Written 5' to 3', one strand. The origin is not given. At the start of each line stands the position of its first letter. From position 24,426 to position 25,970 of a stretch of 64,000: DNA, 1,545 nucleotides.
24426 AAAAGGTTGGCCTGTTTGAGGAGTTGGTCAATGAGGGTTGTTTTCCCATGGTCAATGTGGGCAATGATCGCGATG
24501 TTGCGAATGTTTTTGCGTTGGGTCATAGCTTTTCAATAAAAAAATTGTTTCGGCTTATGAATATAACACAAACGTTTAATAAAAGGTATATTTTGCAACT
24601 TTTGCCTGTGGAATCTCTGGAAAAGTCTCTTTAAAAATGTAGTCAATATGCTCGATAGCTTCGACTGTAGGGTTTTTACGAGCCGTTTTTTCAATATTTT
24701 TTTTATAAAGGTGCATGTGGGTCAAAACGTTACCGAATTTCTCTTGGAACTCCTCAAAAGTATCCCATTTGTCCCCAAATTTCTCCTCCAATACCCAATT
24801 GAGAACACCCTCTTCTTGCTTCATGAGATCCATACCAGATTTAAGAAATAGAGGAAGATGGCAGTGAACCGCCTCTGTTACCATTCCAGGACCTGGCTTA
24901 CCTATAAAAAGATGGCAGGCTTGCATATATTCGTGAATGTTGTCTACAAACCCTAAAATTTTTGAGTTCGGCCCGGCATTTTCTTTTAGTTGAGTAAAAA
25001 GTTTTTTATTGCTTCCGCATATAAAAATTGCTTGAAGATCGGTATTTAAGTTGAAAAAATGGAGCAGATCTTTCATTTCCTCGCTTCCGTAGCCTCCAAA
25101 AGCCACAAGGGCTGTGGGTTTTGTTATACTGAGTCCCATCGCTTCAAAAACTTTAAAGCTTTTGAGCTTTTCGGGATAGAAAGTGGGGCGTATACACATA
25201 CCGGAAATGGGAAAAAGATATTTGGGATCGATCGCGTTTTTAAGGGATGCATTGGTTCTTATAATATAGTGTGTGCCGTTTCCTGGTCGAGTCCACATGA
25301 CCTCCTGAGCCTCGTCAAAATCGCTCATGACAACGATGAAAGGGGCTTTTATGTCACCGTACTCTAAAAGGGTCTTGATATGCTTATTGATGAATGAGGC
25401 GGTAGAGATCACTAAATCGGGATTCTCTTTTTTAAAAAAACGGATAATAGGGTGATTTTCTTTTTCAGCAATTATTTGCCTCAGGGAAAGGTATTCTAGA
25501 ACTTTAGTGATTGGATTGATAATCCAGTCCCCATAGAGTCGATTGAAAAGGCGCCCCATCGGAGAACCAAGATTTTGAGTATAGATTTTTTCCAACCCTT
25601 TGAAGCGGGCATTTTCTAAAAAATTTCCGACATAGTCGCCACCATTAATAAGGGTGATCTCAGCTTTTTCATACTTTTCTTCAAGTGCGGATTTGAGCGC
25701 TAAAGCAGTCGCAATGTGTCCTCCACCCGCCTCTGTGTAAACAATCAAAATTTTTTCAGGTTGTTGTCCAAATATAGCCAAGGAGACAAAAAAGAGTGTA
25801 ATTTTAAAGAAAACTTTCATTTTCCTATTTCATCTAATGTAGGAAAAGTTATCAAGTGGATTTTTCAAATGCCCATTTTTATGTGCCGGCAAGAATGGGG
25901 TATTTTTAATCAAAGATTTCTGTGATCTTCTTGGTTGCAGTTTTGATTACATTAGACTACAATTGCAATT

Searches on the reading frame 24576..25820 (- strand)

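Call 41: search_protein_families(library=pfam, proteins=[window:24576-25820:-], max_evalue=0.00001)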
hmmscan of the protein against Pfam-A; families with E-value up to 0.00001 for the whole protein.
window:24576-25820:- (414 aa): 1 family
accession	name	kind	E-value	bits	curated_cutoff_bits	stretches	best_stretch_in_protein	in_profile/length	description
PF04101.22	Glyco_tran_28_C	-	7.8e-07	29.7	22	1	260-324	29-94/166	Glycosyltransferase family 28 C-terminal domain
